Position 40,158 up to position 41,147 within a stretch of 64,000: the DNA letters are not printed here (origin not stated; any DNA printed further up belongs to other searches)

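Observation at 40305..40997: The EndoV-like protein appears to have lost most catalytic metal ligands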

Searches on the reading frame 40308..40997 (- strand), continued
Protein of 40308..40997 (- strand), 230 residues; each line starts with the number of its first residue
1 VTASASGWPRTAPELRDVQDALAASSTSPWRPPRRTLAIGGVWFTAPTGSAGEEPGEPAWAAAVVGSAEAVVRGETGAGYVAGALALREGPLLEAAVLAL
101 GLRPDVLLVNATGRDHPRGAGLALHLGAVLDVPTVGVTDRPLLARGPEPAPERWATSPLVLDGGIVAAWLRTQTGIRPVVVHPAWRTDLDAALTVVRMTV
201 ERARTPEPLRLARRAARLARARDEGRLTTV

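Call 55: find_encoding_contigs(protein=P0165, flank=6000, max_places=3)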
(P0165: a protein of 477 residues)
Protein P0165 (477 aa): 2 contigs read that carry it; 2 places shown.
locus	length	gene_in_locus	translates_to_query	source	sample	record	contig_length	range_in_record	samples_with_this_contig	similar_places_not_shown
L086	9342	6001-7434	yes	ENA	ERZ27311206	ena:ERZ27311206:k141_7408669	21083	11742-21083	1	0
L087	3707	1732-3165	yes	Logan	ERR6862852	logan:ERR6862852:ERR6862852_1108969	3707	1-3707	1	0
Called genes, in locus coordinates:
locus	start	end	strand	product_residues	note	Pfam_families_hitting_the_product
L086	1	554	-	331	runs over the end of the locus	PF04909:Amidohydro_2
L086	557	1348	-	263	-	PF00378:ECH_1, PF16113:ECH_2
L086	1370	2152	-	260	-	PF00106:adh_short, PF08659:KR, PF23441:SDR (weak), PF13561:adh_short_C2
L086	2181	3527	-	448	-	PF00682:HMGL-like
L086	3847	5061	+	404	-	PF02515:CoA_transf_3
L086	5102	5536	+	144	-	PF13452:FAS1_DH_region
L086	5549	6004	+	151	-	PF01575:MaoC_dehydratas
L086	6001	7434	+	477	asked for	PF01047:MarR, PF12802:MarR_2, PF04493:Endonuclease_5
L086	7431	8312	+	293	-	PF01210:NAD_Gly3P_dh_N (faint), PF02737:3HCDH_N, PF03446:NAD_binding_2 (weak), PF00725:3HCDH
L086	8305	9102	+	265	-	PF00378:ECH_1, PF16113:ECH_2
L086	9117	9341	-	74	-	?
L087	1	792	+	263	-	?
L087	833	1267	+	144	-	PF13452:FAS1_DH_region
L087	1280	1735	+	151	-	PF01575:MaoC_dehydratas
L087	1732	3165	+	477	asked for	PF01047:MarR, PF12802:MarR_2, PF04493:Endonuclease_5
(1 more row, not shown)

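Call 63: search_dna_similar(query=window:40308-40997:-, collection=plasmids, mode=protein, max_rows=15)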
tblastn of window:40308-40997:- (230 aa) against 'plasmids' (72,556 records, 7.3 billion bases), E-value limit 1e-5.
Records with a match: 21; places in all: 21; records where one place covers at least 80% of the query: 0.
Best place of each record, by identity: <60% 21.
By first word of the organism name: Escherichia 4; Streptomyces 3; Klebsiella 2; Proteus 2; Nonomuraea 1; Nocardia 1; Methylobacterium 1; Xanthomonas 1; Citrobacter 1; Salmonella 1; and 4 more.
By predicted mobility (MOB-suite, as given by PLSDB): non-mobilizable 15; mobilizable 5; conjugative 1.
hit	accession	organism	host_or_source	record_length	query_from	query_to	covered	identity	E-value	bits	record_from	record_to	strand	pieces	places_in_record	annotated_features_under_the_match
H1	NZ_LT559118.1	Nonomuraea gerenzanensis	-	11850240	73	208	59%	39.7%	7e-12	72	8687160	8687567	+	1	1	none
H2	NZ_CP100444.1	Streptomyces rimosus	pure culture,OTC cluster deletion ...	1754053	80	207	56%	40.6%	2e-12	73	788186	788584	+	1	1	record has no annotation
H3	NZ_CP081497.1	Streptomyces sp. BHT-5-2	whole organism,plant soil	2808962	80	207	56%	40.3%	4e-9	63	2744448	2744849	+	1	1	none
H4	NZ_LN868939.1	Nocardia farcinica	not known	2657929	80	207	56%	39.8%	3e-7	58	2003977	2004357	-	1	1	none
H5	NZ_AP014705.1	Methylobacterium aquaticum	-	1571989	80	208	56%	39.5%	4e-14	78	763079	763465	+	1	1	none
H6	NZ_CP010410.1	Xanthomonas sacchari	cell culture,rice seeds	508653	76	208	58%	37.6%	2e-9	64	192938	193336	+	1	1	nfi: deoxyribonuclease V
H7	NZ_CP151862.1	Citrobacter freundii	-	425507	80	208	56%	38.5%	1e-11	71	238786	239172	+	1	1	nfi: deoxyribonuclease V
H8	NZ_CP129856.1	Klebsiella pneumoniae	Homo sapiens,whole organism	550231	73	208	59%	35.8%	2e-10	67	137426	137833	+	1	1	nfi: deoxyribonuclease V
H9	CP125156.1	Klebsiella pneumoniae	-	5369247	73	208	59%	35.8%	2e-10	67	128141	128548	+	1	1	nfi: deoxyribonuclease V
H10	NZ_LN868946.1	Salmonella enterica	Homo sapiens,feces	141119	80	208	56%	37.7%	2e-11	70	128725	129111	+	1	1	nfi: deoxyribonuclease V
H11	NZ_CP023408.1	Streptomyces fungicidicus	Pig,cell culture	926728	80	207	56%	37.9%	6e-8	60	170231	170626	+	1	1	endonuclease V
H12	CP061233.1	Escherichia coli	Sheep,cell culture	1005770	80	208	56%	36.2%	9e-11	68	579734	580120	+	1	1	nfi: deoxyribonuclease V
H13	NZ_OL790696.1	Escherichia coli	-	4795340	80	208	56%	36.2%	9e-11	68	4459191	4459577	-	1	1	none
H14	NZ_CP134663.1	Escherichia coli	Larus michahellis,bacteria,cloaca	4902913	80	208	56%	36.2%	1e-10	68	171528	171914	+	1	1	none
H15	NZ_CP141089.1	Escherichia coli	Homo sapiens,Infected Human Urine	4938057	80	208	56%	36.2%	1e-10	68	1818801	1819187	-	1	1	none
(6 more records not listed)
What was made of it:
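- Tried and rejected: Only canonical EndoV matches at under 41% identity appeared in PLSDB records (call 63).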

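Call 64: search_protein_families(library=padloc, proteins=[window:40308-40997:-], max_evalue=0.01)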
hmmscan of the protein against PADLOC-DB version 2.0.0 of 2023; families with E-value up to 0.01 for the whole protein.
window:40308-40997:- (230 aa): 0 families
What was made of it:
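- Tried and rejected: The EndoV-like and Memo proteins had no PADLOC hit (call 64).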

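Call 66: find_homologous_proteins(query=P0165, max_evalue=1e-10)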
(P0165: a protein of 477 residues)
Query P0165 (477 aa): 111 proteins with E <= 1e-10 among 8000 candidates.
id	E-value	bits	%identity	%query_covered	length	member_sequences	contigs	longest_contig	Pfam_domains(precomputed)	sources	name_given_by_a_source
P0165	0.0e+0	1047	100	100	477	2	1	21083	PF01047.29,PF04493.21,PF12802.14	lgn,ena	-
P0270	3.1e-278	941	91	100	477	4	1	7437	PF01047.29,PF04493.21,PF12802.14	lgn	-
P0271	3.4e-224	763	78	100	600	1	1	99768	PF01047.29,PF04493.21,PF12802.14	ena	-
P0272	1.7e-223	761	75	100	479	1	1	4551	PF01047.29,PF04493.21,PF12802.14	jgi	-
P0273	1.3e-219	748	75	96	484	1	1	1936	PF01047.29,PF04493.21,PF12802.14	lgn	-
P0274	2.0e-218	744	73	100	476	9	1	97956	PF01047.29,PF04493.21,PF12802.14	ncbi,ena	-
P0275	4.9e-218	743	74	100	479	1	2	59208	PF01047.29,PF04493.21,PF12802.14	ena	-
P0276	7.5e-218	742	74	100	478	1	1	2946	PF01047.29,PF04493.21,PF12802.14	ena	-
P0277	8.7e-218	742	74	100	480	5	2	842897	PF01047.29,PF04493.21,PF12802.14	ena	-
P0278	5.4e-217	739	73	100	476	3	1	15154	PF01047.29,PF04493.21,PF12802.14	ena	-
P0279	8.5e-217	739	73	99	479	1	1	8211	PF01047.29,PF04493.21,PF12802.14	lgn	-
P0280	1.1e-216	738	75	96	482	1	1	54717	PF01047.29,PF04493.21,PF12802.14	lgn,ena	-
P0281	1.3e-216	738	74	95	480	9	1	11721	PF01047.29,PF04493.21,PF12802.14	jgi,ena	-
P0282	7.8e-216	735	73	95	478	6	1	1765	PF01047.29,PF04493.21,PF12802.14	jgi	jgi:deoxyribonuclease V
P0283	9.0e-216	735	73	97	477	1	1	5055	PF01047.29,PF04493.21,PF12802.14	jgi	jgi:deoxyribonuclease V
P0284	3.7e-215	733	74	96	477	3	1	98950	PF01047.29,PF04493.21,PF12802.14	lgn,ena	-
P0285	9.6e-215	732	74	95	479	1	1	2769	PF01047.29,PF04493.21,PF12802.14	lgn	-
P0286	2.9e-214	730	74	95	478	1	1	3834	PF01047.29,PF04493.21,PF12802.14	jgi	jgi:deoxyribonuclease V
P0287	6.5e-214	729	74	95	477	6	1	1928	PF01047.29,PF04493.21,PF12802.14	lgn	-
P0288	1.1e-213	728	74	95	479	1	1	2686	PF01047.29,PF04493.21,PF12802.14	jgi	jgi:deoxyribonuclease V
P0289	1.8e-213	728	72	98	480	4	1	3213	PF01047.29,PF04493.21,PF12802.14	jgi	jgi:deoxyribonuclease V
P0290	3.8e-213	727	73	100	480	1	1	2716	PF01047.29,PF04493.21,PF12802.14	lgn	-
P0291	6.8e-213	726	71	100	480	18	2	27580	PF01047.29,PF04493.21,PF12802.14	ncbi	ncbi:MAG: endonuclease V [Actinomycetota bacterium]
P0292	7.7e-213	726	70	100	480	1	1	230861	PF01047.29,PF04493.21,PF12802.14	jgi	jgi:deoxyribonuclease V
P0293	2.2e-212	724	73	95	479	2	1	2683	PF01047.29,PF04493.21,PF12802.14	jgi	jgi:deoxyribonuclease V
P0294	2.6e-212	724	72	98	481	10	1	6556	PF01047.29,PF04493.21,PF12802.14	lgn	-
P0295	3.1e-211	720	73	96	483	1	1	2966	PF01047.29,PF04493.21,PF12802.14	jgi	jgi:deoxyribonuclease V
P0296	3.7e-211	720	72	100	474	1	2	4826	PF01047.29,PF04493.21,PF12802.14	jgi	jgi:deoxyribonuclease V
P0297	6.1e-211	719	73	96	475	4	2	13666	PF01047.29,PF04493.21,PF12802.14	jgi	jgi:deoxyribonuclease V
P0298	3.5e-210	717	71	100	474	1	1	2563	PF01047.29,PF04493.21,PF12802.14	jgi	jgi:deoxyribonuclease V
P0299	9.8e-210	715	73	95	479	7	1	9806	PF01047.29,PF04493.21,PF12802.14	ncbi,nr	ncbi:MAG: endonuclease V [Actinomycetota bacterium]|nr:endonuclease V [Actinomycetota bacterium]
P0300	6.2e-209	713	71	95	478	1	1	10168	PF01047.29,PF04493.21,PF12802.14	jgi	jgi:deoxyribonuclease V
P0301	8.6e-208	709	72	95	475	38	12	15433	PF01047.29,PF04493.21,PF12802.14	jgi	jgi:deoxyribonuclease V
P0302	1.6e-207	708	71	95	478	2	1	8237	PF01047.29,PF04493.21,PF12802.14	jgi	jgi:deoxyribonuclease V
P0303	1.4e-206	705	72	96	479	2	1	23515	PF01047.29,PF04493.21,PF12802.14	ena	-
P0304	8.6e-203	692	70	96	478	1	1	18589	PF01047.29,PF04493.21,PF12802.14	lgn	-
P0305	4.9e-201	687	88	75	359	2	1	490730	PF01047.29,PF04493.21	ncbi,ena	-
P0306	1.6e-199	682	71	95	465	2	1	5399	PF01047.29,PF04493.21,PF12802.14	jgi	jgi:deoxyribonuclease V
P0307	8.8e-197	673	68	95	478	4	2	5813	PF01047.29,PF04493.21,PF12802.14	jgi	jgi:deoxyribonuclease V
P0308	1.0e-196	672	68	96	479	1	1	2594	PF01047.29,PF04493.21,PF12802.14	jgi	jgi:deoxyribonuclease V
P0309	4.7e-194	664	70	96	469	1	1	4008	PF01047.29,PF04493.21,PF12802.14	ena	-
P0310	1.2e-192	659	70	96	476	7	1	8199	PF01047.29,PF04493.21,PF12802.14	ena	-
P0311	3.9e-190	651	64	100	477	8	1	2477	PF01047.29,PF04493.21,PF12802.14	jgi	jgi:deoxyribonuclease V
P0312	2.6e-189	648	70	89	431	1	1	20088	PF01047.29,PF04493.21,PF12802.14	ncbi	ncbi:MAG: endonuclease V, partial [Mycobacterium sp.]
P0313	3.8e-189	647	69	95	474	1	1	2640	PF01047.29,PF04493.21,PF12802.14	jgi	jgi:deoxyribonuclease V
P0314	2.1e-188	645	68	95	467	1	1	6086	PF01047.29,PF04493.21,PF12802.14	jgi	jgi:deoxyribonuclease V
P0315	8.8e-186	636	69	95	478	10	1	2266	PF01047.29,PF04493.21,PF12802.14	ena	-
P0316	2.1e-185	635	66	97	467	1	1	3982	PF01047.29,PF04493.21,PF12802.14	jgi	-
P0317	1.7e-180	619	67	94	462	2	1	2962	PF01047.29,PF04493.21,PF12802.14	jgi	jgi:deoxyribonuclease V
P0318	7.6e-180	617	66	96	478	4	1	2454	PF01047.29,PF04493.21,PF12802.14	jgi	-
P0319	4.4e-173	594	73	78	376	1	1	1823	PF01047.29,PF04493.21,PF12802.14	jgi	jgi:deoxyribonuclease V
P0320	3.7e-170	585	64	92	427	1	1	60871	PF01047.29,PF04493.21,PF12802.14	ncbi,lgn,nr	ncbi:MAG TPA: endonuclease V [Actinomycetota bacterium]|nr:endonuclease V [Actinomycetota bacterium]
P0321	9.7e-170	583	63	96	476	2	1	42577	PF01047.29,PF04493.21,PF12802.14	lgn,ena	-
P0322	2.3e-169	582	65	93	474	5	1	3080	PF01047.29,PF04493.21,PF12802.14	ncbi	-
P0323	2.3e-167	576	64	95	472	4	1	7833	PF01047.29,PF04493.21,PF12802.14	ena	-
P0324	2.3e-166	572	62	94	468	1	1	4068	PF01047.29,PF04493.21,PF12802.14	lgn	-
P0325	1.0e-161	557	59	93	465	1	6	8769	PF01047.29,PF04493.21,PF12802.14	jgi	jgi:deoxyribonuclease V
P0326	4.8e-161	555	70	78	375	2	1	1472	PF01047.29,PF04493.21,PF12802.14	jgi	jgi:deoxyribonuclease V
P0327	2.5e-158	546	57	94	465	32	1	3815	PF01047.29,PF04493.21,PF12802.14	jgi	jgi:deoxyribonuclease V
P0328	1.0e-157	544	57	94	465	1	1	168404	PF01047.29,PF04493.21,PF12802.14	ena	-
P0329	1.4e-157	543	58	94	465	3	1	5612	PF01047.29,PF04493.21,PF12802.14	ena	-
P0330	1.8e-157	543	58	94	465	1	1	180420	PF01047.29,PF04493.21,PF12802.14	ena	-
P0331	2.0e-157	543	58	93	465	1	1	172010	PF01047.29,PF04493.21,PF12802.14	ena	-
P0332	5.0e-157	542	58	94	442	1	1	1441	PF01047.29,PF04493.21,PF12802.14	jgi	jgi:deoxyribonuclease V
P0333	5.9e-157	541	58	93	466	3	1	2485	PF01047.29,PF04493.21,PF12802.14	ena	-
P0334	2.9e-156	539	57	94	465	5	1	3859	PF01047.29,PF04493.21,PF12802.14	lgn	-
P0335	3.1e-156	539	57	94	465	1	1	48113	PF01047.29,PF04493.21,PF12802.14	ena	-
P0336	4.2e-156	538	57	94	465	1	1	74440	PF01047.29,PF04493.21,PF12802.14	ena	-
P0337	1.6e-155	537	57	93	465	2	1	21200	PF01047.29,PF04493.21,PF12802.14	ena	-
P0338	2.5e-155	536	57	93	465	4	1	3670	PF01047.29,PF04493.21,PF12802.14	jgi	jgi:deoxyribonuclease V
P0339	3.4e-155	536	57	93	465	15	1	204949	PF01047.29,PF04493.21,PF12802.14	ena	-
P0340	2.0e-154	533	58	94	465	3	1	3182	PF01047.29,PF04493.21,PF12802.14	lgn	-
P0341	2.4e-154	533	58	91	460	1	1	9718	PF01047.29,PF04493.21,PF12802.14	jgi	jgi:deoxyribonuclease V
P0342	1.5e-153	530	64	88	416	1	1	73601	PF01047.29,PF04493.21,PF12802.14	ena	-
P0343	2.2e-153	530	57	94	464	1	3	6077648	PF01047.29,PF04493.21,PF12802.14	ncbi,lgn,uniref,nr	ncbi:hypothetical protein CQY20_23655 [Mycolicibacterium agri]|uniref:HTH marR-type domain-containin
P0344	3.9e-152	525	58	93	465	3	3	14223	PF01047.29,PF04493.21,PF12802.14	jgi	jgi:deoxyribonuclease V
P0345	3.6e-151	522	57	94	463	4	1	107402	PF01047.29,PF04493.21,PF12802.14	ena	-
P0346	4.2e-151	522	56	94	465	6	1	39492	PF01047.29,PF04493.21,PF12802.14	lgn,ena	-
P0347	5.0e-151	522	56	94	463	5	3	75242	PF01047.29,PF04493.21,PF12802.14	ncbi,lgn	-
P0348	6.3e-151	521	56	94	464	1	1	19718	PF01047.29,PF04493.21,PF12802.14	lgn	-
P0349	2.7e-150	519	57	94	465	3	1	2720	PF01047.29,PF04493.21,PF12802.14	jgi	jgi:deoxyribonuclease V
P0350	1.4e-149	517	55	94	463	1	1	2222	PF01047.29,PF04493.21,PF12802.14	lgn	-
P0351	1.4e-148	514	64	84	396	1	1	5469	PF01047.29,PF04493.21,PF12802.14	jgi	jgi:deoxyribonuclease V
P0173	8.5e-148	511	70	69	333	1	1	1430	PF04493.21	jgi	jgi:deoxyribonuclease V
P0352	3.2e-145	503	56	94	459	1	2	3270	PF01047.29,PF04493.21,PF12802.14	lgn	-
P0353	6.6e-139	482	54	92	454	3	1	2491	PF01047.29,PF04493.21,PF12802.14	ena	-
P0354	3.3e-135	470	67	69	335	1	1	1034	PF04493.21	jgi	jgi:deoxyribonuclease V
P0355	3.4e-134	466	53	92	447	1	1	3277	PF01047.29,PF04493.21,PF12802.14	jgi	jgi:deoxyribonuclease V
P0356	1.1e-132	461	66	69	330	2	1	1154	PF04493.21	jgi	jgi:deoxyribonuclease V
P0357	1.5e-131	458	51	92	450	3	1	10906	PF01047.29,PF04493.21,PF12802.14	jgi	jgi:deoxyribonuclease V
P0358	3.6e-130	453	52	92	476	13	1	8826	PF01047.29,PF04493.21,PF12802.14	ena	-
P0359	6.4e-130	452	70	63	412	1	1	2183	PF04493.21,PF04542.21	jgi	-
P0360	1.9e-129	451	52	91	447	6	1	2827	PF01047.29,PF04493.21,PF12802.14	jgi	jgi:deoxyribonuclease V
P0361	5.0e-126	439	58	77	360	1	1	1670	PF01047.29,PF04493.21,PF12802.14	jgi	jgi:deoxyribonuclease V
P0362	3.5e-124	433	51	90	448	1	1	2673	PF01047.29,PF04493.21,PF13463.13,PF12802.14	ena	-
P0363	1.1e-117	412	63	66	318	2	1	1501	PF04493.21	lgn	-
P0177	9.8e-115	402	50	90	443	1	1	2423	PF01047.29,PF04493.21,PF12802.14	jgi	jgi:deoxyribonuclease V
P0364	2.2e-112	394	51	83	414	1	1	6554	PF01047.29,PF04493.21,PF12802.14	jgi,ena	jgi:DNA-binding MarR family transcriptional regulator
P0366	3.0e-88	315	54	60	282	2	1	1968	PF04493.21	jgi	jgi:deoxyribonuclease V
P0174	5.6e-68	248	55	47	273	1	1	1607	PF04493.21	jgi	jgi:deoxyribonuclease V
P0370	1.7e-59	220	46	69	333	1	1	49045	PF04493.21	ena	-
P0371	3.3e-56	209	50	52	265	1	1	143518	PF04493.21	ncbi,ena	-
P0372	2.3e-55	206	38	72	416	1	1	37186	PF01047.29,PF04493.21,PF12802.14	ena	-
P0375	1.9e-35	141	51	34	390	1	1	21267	PF04493.21,PF03446.22,PF02737.25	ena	-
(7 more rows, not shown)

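Call 68: find_encoding_contigs(protein=P0343, flank=7000, max_places=2)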
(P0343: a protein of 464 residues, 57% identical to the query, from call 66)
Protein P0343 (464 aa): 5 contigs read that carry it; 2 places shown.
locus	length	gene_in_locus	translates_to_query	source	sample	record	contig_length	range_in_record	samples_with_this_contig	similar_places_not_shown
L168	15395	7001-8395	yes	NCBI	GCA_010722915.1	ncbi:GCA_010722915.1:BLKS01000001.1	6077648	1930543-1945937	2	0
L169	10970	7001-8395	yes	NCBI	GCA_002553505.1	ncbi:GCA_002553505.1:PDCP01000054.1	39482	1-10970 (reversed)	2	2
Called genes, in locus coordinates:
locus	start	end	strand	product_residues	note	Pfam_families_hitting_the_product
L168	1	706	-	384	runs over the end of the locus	PF07690:MFS_1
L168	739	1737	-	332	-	PF04909:Amidohydro_2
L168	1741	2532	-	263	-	PF00378:ECH_1, PF16113:ECH_2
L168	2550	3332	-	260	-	PF00106:adh_short, PF08659:KR, PF23441:SDR (weak), PF13561:adh_short_C2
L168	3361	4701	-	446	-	PF00682:HMGL-like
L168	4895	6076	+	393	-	PF02515:CoA_transf_3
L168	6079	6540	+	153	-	PF13452:FAS1_DH_region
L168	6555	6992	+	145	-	PF01575:MaoC_dehydratas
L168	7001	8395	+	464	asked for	PF01047:MarR, PF12802:MarR_2, PF04493:Endonuclease_5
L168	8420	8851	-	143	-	-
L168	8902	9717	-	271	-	PF12146:Hydrolase_4, PF00561:Abhydrolase_1, PF02129:Peptidase_S15 (faint), PF12697:Abhydrolase_6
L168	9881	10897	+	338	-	PF04909:Amidohydro_2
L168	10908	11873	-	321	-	PF13011:LZ_Tnp_IS481, PF06056:Terminase_5 (weak), PF13384:HTH_23, PF13518:HTH_28, PF13551:HTH_29, PF13565:HTH_32, PF00665:rve, PF13683:rve_3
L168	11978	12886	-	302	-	PF01370:Epimerase, PF04321:RmlD_sub_bind (weak), PF16363:GDP_Man_Dehyd (weak), PF07993:NAD_binding_4 (weak)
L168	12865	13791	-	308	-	PF12146:Hydrolase_4, PF00561:Abhydrolase_1, PF12697:Abhydrolase_6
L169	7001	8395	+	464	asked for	PF01047:MarR, PF12802:MarR_2, PF04493:Endonuclease_5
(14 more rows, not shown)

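Call 70: find_encoding_contigs(protein=P0372, flank=7000, max_places=1)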
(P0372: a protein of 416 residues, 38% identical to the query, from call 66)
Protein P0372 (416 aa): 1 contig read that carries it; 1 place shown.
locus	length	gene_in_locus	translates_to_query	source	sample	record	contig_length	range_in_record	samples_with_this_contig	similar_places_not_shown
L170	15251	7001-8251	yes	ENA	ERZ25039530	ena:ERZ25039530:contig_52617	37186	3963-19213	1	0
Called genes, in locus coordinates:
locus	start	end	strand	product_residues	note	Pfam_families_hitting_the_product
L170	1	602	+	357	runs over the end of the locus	PF00356:LacI, PF00532:Peripla_BP_1, PF13407:Peripla_BP_4, PF13377:Peripla_BP_3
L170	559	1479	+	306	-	PF00795:CN_hydrolase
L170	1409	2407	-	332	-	PF01557:FAA_hydrolase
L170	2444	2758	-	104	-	PF03992:ABM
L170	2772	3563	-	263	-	PF00378:ECH_1, PF16113:ECH_2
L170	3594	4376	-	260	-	PF00106:adh_short, PF08659:KR, PF23441:SDR, PF13561:adh_short_C2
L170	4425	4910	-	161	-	-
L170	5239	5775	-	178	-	PF00682:HMGL-like (weak)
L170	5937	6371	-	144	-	PF01575:MaoC_dehydratas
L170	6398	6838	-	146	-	PF13452:FAS1_DH_region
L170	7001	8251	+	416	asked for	PF12802:MarR_2 (weak), PF01047:MarR (weak), PF04493:Endonuclease_5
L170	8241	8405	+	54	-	-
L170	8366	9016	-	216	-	PF02627:CMD (faint)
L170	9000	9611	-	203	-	PF02627:CMD (weak)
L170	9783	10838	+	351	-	PF13379:NMT1_2 (weak)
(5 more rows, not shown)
